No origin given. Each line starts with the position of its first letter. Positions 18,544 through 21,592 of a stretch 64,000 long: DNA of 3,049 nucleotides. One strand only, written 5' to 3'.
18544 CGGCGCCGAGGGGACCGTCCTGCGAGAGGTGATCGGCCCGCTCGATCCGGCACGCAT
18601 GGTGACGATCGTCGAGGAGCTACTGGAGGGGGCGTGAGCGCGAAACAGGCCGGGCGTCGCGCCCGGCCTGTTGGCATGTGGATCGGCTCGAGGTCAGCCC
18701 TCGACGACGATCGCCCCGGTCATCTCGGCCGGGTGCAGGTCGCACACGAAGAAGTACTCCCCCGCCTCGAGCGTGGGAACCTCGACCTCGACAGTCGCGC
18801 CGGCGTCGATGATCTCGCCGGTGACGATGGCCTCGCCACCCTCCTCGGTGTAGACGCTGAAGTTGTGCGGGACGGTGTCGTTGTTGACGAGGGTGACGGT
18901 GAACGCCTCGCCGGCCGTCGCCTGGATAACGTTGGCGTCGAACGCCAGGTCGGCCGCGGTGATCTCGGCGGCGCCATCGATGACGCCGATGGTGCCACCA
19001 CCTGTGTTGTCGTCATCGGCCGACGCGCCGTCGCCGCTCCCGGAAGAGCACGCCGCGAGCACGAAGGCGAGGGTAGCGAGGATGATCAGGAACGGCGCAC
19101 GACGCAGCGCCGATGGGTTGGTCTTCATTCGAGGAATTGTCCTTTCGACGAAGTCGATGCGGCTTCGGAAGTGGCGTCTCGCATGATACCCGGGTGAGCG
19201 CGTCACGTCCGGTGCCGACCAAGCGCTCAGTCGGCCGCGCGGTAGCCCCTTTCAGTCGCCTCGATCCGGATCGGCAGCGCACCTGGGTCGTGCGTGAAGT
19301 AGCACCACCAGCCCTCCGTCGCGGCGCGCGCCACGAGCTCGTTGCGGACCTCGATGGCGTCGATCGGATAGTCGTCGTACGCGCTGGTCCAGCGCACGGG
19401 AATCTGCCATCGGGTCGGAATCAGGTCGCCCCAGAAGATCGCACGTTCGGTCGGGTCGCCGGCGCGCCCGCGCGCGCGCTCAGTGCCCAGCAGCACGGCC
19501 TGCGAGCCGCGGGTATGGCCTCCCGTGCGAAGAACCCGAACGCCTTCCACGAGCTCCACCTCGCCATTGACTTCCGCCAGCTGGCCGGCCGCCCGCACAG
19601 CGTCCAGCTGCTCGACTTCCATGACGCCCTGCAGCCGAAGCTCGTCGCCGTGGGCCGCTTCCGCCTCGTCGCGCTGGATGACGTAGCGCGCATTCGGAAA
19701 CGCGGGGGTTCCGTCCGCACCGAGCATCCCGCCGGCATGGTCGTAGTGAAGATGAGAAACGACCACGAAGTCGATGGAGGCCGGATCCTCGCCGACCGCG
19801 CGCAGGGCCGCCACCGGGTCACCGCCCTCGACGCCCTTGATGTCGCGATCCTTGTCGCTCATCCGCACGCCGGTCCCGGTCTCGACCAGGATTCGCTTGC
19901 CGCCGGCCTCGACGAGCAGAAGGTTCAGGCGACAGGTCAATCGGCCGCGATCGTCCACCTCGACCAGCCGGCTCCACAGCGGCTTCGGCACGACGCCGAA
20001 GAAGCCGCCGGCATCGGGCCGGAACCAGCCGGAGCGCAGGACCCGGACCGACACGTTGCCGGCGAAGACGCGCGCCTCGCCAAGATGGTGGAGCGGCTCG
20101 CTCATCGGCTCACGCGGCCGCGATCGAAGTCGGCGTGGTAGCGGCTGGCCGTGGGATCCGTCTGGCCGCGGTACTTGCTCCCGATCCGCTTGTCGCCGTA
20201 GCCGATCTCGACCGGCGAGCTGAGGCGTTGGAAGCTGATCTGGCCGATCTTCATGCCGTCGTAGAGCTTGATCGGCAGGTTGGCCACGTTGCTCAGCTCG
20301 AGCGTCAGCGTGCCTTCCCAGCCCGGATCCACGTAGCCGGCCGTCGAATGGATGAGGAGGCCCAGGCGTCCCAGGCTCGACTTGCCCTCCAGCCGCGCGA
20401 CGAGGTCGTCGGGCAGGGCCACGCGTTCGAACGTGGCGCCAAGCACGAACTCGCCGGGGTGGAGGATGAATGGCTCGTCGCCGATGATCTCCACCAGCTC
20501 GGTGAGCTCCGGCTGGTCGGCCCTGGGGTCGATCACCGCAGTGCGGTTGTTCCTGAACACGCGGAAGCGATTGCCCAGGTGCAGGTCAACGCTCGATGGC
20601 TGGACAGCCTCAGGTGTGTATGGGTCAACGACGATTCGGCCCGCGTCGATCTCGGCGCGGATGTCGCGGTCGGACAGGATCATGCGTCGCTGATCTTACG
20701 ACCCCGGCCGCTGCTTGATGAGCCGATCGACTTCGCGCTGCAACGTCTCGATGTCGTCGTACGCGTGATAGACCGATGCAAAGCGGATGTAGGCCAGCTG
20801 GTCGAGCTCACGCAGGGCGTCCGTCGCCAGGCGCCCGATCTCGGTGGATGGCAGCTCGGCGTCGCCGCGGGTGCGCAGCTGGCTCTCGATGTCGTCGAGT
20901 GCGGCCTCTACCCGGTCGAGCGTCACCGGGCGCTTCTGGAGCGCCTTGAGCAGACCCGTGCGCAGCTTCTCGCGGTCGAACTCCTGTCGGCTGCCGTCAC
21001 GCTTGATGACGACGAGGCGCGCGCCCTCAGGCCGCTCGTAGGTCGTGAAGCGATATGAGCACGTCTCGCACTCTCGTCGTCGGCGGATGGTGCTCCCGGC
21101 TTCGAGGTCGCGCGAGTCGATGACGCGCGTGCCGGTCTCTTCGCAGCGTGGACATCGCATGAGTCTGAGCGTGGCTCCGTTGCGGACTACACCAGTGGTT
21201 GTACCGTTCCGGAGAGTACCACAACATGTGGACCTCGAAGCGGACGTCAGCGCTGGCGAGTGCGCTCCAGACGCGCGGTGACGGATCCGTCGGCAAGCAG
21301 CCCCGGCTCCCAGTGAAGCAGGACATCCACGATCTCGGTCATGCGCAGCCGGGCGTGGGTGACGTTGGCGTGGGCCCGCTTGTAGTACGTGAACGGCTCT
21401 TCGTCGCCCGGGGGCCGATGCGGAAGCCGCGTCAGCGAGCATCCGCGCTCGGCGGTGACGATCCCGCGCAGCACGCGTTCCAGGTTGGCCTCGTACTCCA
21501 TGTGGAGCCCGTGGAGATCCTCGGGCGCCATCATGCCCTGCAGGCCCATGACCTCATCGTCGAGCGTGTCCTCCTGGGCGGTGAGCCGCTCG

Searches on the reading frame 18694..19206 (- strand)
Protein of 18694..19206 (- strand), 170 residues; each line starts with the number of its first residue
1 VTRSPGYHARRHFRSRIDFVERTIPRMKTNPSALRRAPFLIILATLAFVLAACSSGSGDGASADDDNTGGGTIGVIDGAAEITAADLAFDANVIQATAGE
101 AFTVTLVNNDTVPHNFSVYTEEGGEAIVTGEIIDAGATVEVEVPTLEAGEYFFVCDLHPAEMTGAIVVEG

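Call 3: search_protein_families(library=pfam, proteins=[window:18694-19206:-], max_evalue=0.01)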
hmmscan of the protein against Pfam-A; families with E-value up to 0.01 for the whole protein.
window:18694-19206:- (170 aa): 2 families
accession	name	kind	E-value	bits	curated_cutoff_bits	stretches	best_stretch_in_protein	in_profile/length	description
PF13473.12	Cupredoxin_1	-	5.1e-16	59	27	1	79-168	22-104/104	Cupredoxin-like domain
PF00127.26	Copper-bind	-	8.3e-09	36.2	21.2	1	80-169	5-99/99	Copper binding proteins, plastocyanin/azurin family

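Call 8: search_protein_families(library=ncbifam, proteins=[window:18694-19206:-], max_evalue=0.1)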
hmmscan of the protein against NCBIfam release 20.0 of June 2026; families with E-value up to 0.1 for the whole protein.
window:18694-19206:- (170 aa): 7 families
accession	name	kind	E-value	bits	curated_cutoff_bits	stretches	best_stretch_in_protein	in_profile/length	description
TIGR02657.1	amicyanin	equivalog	2.3e-07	31.1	110.2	1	85-169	4-83/83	amicyanin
TIGR02656.1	cyanin_plasto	equivalog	1e-05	25.8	87.85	1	86-169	11-99/99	plastocyanin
TIGR03096.1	nitroso_cyanin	equivalog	0.0055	16.5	142.85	1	82-162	51-125/135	nitrosocyanin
NF058595.1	invert_tail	domain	0.027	14.8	37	1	33-72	50-90/113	lipo-invert putative C-terminal anchoring domain-containing protein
TIGR04339.1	PQQ_MSMEG_3727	hypoth_equivalog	0.065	12.9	75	1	73-170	39-135/151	MSMEG_3727 family PQQ-associated protein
TIGR03094.1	sulfo_cyanin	equivalog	0.077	12.4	168.4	0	92-119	85-112/195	sulfocyanin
NF051440.1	CuResCopIPSEAE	equivalog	0.092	12.5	280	0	76-118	39-81/180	copper-resistant cuproprotein CopI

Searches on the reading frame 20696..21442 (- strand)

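Call 77: search_protein_families(library=pfam, proteins=[window:20696-21442:-], max_evalue=0.001)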
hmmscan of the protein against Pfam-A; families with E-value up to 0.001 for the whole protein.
window:20696-21442:- (248 aa): 2 families
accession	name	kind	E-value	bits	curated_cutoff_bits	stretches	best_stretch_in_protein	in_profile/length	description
PF03477.21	ATP-cone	-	5.7e-20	72.1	25.8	1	144-229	2-86/88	ATP cone domain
PF22811.2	Zn_ribbon_NrdR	-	2.3e-18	66.3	27.2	1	95-136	1-42/42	Transcriptional repressor NrdR-like, N-terminal domain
